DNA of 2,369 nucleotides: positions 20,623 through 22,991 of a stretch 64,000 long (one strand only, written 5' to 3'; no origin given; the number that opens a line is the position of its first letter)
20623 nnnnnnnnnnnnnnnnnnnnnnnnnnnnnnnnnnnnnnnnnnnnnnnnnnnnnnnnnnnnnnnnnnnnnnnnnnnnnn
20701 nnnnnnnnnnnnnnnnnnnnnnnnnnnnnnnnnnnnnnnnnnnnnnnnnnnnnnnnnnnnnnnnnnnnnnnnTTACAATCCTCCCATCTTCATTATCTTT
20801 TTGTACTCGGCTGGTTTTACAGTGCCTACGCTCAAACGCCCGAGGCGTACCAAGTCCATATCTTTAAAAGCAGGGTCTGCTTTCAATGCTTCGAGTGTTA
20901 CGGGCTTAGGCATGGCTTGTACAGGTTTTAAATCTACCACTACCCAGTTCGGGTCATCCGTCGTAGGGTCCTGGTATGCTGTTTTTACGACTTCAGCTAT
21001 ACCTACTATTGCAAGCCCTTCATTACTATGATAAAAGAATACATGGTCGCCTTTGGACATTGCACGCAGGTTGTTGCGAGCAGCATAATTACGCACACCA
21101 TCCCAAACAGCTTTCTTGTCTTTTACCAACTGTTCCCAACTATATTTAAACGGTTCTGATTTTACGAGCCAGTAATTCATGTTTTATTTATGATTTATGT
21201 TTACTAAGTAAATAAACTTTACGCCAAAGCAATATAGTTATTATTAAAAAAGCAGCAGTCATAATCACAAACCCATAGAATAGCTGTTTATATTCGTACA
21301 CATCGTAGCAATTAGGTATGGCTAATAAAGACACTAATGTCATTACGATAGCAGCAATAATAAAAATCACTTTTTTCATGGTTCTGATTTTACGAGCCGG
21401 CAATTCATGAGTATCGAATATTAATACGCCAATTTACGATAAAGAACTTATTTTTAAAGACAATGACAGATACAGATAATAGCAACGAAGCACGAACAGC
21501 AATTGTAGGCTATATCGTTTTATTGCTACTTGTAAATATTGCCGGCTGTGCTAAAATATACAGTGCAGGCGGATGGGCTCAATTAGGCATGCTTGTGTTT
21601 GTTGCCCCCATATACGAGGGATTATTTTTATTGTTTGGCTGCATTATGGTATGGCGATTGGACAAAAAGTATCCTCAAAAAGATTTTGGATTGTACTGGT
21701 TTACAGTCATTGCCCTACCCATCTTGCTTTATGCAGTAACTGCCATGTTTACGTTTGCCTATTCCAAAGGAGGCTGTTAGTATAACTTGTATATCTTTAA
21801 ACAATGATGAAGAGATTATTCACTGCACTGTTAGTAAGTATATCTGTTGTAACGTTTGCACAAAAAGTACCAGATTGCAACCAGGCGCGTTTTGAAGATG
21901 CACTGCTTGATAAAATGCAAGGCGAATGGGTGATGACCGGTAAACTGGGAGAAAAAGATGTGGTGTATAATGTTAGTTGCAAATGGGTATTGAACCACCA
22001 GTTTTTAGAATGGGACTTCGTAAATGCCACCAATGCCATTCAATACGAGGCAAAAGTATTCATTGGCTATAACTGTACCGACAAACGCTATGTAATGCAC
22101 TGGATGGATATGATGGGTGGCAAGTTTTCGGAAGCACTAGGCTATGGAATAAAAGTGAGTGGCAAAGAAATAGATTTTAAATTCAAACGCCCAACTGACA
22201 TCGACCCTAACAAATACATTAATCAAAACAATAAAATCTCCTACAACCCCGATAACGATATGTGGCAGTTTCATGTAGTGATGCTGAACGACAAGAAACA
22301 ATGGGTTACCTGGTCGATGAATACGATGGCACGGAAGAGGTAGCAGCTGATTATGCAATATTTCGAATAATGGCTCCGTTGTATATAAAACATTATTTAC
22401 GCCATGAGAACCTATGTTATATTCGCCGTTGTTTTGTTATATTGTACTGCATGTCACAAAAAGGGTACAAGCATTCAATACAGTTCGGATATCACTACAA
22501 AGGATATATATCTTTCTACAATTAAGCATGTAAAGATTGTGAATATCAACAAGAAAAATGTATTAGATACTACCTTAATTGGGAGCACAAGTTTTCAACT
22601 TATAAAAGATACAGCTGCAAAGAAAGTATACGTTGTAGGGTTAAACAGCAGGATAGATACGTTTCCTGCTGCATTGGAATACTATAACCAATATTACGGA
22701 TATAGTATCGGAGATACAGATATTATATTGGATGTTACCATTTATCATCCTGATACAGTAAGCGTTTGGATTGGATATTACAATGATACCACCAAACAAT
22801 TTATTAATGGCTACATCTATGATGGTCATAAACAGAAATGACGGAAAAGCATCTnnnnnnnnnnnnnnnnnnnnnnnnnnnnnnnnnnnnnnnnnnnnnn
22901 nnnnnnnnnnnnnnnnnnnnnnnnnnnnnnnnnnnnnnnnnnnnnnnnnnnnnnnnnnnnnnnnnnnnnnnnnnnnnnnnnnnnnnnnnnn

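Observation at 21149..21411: About 31-bp duplication of the EVE gene 5' end brackets a small membrane-protein ORF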

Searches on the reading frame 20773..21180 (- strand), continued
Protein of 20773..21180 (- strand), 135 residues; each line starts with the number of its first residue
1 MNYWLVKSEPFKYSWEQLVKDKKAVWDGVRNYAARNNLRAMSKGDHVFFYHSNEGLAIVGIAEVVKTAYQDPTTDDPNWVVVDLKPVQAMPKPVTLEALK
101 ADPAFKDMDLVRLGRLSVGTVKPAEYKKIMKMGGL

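Call 54: search_protein_families(library=padloc, proteins=[window:20776-21180:-], max_evalue=0.1)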
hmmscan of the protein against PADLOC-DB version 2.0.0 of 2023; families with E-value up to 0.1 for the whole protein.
window:20776-21180:- (135 aa): 3 families
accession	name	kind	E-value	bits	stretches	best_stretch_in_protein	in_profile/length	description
PDLC04421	PDC-M11A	-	0.0026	14.5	1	23-65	358-403/486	-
PDLC04420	PDC-M11A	-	0.0051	13.8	1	30-67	259-298/376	-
PDLC04422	PDC-M11A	-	0.063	10.1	0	31-71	368-412/501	-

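Call 55: search_protein_families(library=ncbifam, proteins=[window:20776-21180:-], max_evalue=0.1)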
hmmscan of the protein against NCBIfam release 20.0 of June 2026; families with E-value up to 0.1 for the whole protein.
window:20776-21180:- (135 aa): 1 family
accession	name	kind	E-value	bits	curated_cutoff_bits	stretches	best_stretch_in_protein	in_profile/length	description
NF002008.0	PRK00809.1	subfamily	2.4e-05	24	139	1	1-73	1-73/146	hypothetical protein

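Call 63: find_encoding_contigs(protein=P0010, flank=2500, max_places=3)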
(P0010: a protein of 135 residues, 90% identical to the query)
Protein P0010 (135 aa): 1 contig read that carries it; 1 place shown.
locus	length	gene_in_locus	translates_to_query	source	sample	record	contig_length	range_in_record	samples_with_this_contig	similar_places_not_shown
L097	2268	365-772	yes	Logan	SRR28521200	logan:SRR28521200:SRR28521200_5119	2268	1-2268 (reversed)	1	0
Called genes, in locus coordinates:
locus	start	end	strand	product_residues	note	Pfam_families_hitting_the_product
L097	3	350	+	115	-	?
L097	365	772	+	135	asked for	PF01878:EVE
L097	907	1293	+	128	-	-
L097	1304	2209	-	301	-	PF04116:FA_hydroxylase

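Call 64: find_encoding_contigs(protein=P0014, flank=2500, max_places=3)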
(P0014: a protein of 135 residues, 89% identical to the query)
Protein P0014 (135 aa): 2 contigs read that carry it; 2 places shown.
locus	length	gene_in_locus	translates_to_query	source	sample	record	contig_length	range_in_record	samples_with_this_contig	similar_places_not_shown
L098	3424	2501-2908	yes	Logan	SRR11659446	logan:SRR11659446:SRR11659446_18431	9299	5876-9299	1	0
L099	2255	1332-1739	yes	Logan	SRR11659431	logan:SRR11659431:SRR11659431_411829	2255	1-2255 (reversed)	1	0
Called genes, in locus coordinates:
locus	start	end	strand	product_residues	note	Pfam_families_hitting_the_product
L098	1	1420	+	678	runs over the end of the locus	PF08206:OB_RNB, PF17876:CSD2, PF00773:RNB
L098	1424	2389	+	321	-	PF00348:polyprenyl_synt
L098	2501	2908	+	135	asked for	PF01878:EVE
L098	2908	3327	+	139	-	-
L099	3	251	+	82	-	?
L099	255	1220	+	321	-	PF00348:polyprenyl_synt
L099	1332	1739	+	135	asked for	PF01878:EVE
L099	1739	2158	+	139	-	-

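Call 65: find_encoding_contigs(protein=P0080, flank=2500, max_places=6)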
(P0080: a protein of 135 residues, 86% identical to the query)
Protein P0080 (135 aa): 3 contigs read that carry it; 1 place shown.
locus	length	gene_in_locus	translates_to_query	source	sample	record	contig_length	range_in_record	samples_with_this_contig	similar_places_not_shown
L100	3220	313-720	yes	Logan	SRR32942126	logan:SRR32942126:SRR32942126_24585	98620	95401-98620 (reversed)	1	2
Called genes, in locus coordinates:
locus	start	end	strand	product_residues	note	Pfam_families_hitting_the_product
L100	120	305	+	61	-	-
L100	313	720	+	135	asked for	PF01878:EVE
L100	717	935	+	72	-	-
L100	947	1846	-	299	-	PF04116:FA_hydroxylase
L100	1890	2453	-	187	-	PF01765:RRF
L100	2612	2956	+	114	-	PF01521:Fe-S_biosyn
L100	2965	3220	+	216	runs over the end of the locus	-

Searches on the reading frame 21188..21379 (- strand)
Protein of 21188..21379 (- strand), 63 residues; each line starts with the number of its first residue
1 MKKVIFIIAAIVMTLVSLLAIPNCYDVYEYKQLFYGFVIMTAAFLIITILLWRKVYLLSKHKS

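Call 5: search_protein_families(library=pfam, proteins=[window:21188-21379:-], max_evalue=0.1)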
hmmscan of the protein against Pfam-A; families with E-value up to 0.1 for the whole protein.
window:21188-21379:- (63 aa): 1 family
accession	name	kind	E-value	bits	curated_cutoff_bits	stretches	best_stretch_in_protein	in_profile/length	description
PF19862.4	DUF6336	-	0.03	15.1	25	1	5-53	17-66/128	Family of unknown function (DUF6336)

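Call 11: find_homologous_proteins(query=window:21191-21379:-, max_evalue=1)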
Query seq(63 aa): no candidate shares three 5-residue words with the query. No homologue found.
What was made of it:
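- The word-indexed search of 5.8 billion proteins found nothing (call 11).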

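Call 21: find_related_loci(query=window:21191-21379:-, collection=metagenome_contigs, flank=6000)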
Query seq(63 aa) (63 aa) in metagenome_contigs; peptide patterns used: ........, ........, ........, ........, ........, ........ (x = any residue, [..] = any of these).
600 stretches matched a pattern, but none encodes a relative of the query by tblastn (E <= 1e-3).

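Call 22: search_protein_representatives(protein=window:21191-21379:-)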
Query: 63 residues. Proteins with E-value up to 0.001 (for the whole library): 2; up to 1e-10: 1; up to 1e-30: 0. The best 2 are listed.
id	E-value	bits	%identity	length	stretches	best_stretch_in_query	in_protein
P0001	3.1e-11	58.9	48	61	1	1-60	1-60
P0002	7.4e-05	39.0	22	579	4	7-47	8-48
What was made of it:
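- Tried and rejected: Only the full HMMER scan of representatives succeeded (call 22).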

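Call 24: find_encoding_contigs(protein=P0001, flank=6000, max_places=10)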
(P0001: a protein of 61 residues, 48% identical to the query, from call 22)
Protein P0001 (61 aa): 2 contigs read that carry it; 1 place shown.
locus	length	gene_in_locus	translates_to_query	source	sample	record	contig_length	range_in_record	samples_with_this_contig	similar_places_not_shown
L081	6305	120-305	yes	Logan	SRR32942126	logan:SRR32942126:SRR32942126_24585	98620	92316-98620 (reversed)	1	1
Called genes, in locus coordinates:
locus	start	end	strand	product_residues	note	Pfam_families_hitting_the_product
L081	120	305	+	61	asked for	-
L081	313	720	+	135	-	PF01878:EVE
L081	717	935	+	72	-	-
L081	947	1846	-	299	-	PF04116:FA_hydroxylase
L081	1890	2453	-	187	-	PF01765:RRF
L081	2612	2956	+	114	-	PF01521:Fe-S_biosyn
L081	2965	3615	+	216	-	-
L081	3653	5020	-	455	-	PF07642:BBP2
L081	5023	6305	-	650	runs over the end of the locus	PF02705:K_trans, PF22776:K_trans_C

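Call 31: find_homologous_proteins(query=A1, max_evalue=0.01)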
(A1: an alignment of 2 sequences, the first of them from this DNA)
Query A1 (2 sequences) (63 aa, profile of the alignment): 1 proteins with E <= 0.01 among 3 candidates.
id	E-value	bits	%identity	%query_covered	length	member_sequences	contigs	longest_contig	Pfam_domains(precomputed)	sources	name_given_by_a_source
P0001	1.2e-30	123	48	97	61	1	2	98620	-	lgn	-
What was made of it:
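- Tried and rejected: The word-indexed search of 5.8 billion proteins, run with the single sequence and with a two-sequence profile, returned nothing beyond P0001 (calls 11, 31).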

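Call 32: find_related_loci(query=A1, collection=metagenome_contigs, flank=6000)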
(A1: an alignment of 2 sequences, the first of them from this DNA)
Query A1 (63 aa) in metagenome_contigs; peptide patterns used: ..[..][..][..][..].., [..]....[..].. (x = any residue, [..] = any of these).
600 stretches matched a pattern, but none encodes a relative of the query by tblastn (E <= 1e-3).

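Call 54: search_protein_families(library=padloc, proteins=[window:21191-21379:-, P0001], max_evalue=0.1)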
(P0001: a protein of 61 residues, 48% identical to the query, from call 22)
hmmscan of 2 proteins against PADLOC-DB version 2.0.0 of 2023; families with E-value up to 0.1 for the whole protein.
window:21191-21379:- (63 aa): 0 families

P0001 (61 aa): 0 families

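Call 55: search_protein_families(library=ncbifam, proteins=[window:21191-21379:-, P0001], max_evalue=0.1)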
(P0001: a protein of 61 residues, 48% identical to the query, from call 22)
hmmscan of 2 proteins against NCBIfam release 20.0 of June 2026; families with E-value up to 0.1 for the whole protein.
window:21191-21379:- (63 aa): 0 families

P0001 (61 aa): 0 families
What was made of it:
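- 21188..21379 (-): Small gene: a 63-aa predicted two-helix membrane hairpin. It has an MKK N-terminus, a conserved loop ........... and a basic C-terminus. No Pfam, NCBIfam or PADLOC family matches (calls 5, 54, 55).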

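Call 71: find_related_loci(query=A1, collection=viral_contigs, flank=3000)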
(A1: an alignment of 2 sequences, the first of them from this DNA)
Query A1 (63 aa) in viral_contigs; peptide patterns used: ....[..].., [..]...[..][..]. (x = any residue, [..] = any of these).
277 stretches matched a pattern, but none encodes a relative of the query by tblastn (E <= 1e-3).

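Call 72: search_dna_similar(query=window:21191-21379:-, collection=plasmids, mode=protein, max_evalue=0.01)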
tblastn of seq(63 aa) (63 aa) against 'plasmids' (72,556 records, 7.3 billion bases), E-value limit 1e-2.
No match.

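Call 73: search_dna_similar(query=window:21191-21379:-, collection=phages, mode=protein, max_evalue=0.01)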
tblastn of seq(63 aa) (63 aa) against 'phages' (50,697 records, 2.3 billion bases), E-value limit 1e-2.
No match.
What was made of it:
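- No viral, plasmid or phage relatives exist (calls 71-73).
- Tried and rejected: Two metagenome scans (calls 21, 32), a viral scan (call 71) and plasmid and phage tblastn (calls 72, 73) also found nothing.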

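Call 76: predict_structure(alignment_id=A1)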
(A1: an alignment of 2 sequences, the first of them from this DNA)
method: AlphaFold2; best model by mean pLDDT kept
length: 63 residues; sequences in the alignment: 2
mean_pLDDT: 77.1   pTM: 0.46
mean pLDDT of the five models: 77.1, 73.0, 70.8, 70.2, 70.1
residues with pLDDT >= 90: 0; 70-90: 53; 50-70: 10; < 50: 0
segments of 3 or more residues with pLDDT < 50: none
pLDDT, mean of each block of 10 residues (from residue 1): 72 77 73 81 85 80 61
secondary structure, 60 per line:
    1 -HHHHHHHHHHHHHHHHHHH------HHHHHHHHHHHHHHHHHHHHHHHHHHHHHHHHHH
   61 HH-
elements in order: H2-20 H27-62
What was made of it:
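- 21188..21379 (-): AlphaFold gives helices 2-20 and 27-62 with pLDDT 77 (call 76).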

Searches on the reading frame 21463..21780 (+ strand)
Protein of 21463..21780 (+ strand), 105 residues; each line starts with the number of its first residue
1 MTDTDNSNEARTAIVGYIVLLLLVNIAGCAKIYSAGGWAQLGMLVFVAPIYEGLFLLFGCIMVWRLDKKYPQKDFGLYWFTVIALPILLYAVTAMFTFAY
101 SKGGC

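Call 5: search_protein_families(library=pfam, proteins=[window:21463-21780:+], max_evalue=0.1)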
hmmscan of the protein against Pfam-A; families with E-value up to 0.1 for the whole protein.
window:21463-21780:+ (105 aa): 2 families
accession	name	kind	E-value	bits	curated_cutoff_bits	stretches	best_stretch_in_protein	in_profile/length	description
PF20100.4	DUF6490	-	0.044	14.2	23.7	1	10-64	13-64/127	Family of unknown function (DUF6490)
PF16311.10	TMEM100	-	0.063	13.3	34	1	13-69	56-112/133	Transmembrane protein 100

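Call 54: search_protein_families(library=padloc, proteins=[window:21463-21777:+], max_evalue=0.1)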
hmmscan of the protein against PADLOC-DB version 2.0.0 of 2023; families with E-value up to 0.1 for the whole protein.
window:21463-21777:+ (105 aa): 0 families

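Call 55: search_protein_families(library=ncbifam, proteins=[window:21463-21777:+], max_evalue=0.1)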
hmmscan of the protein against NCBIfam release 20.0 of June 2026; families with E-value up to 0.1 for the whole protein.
window:21463-21777:+ (105 aa): 0 families

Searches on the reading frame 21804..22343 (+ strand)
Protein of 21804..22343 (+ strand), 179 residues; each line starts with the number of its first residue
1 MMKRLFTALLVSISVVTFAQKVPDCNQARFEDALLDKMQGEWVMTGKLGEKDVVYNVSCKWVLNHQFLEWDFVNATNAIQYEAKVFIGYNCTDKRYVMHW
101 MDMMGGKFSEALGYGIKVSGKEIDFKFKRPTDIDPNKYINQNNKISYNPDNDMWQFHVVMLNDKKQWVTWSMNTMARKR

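Call 5: search_protein_families(library=pfam, proteins=[window:21804-22343:+], max_evalue=0.1)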
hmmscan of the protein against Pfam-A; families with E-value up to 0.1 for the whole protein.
window:21804-22343:+ (179 aa): 1 family
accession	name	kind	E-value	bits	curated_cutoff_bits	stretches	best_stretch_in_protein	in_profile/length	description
PF07617.17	DUF1579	-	8.4e-08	32.7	25.2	1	31-170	5-148/155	Protein of unknown function (DUF1579)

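Call 54: search_protein_families(library=padloc, proteins=[window:21804-22340:+], max_evalue=0.1)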
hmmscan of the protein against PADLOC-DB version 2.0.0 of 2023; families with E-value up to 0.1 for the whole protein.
window:21804-22340:+ (179 aa): 0 families

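Call 55: search_protein_families(library=ncbifam, proteins=[window:21804-22340:+], max_evalue=0.1)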
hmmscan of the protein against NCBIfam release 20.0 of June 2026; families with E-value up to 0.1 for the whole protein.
window:21804-22340:+ (179 aa): 0 families

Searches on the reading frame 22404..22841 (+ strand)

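Call 5: search_protein_families(library=pfam, proteins=[window:22404-22841:+], max_evalue=0.1)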
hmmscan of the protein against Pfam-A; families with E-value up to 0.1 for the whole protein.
window:22404-22841:+ (145 aa): 0 families

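Call 54: search_protein_families(library=padloc, proteins=[window:22404-22838:+], max_evalue=0.1)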
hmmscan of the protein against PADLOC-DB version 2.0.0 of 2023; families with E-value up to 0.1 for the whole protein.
window:22404-22838:+ (145 aa): 1 family
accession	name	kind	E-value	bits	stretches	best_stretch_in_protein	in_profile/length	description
PDLC03978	PD-Lambda-2_A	-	0.044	12.1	1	84-121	42-79/87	-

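Call 55: search_protein_families(library=ncbifam, proteins=[window:22404-22838:+], max_evalue=0.1)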
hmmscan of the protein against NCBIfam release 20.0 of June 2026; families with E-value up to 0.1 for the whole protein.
window:22404-22838:+ (145 aa): 1 family
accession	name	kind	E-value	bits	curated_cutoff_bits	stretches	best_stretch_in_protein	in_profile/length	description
NF046024.1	ZmpD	exception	0.0047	14.2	3000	1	32-118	1136-1218/1812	zinc metalloprotease D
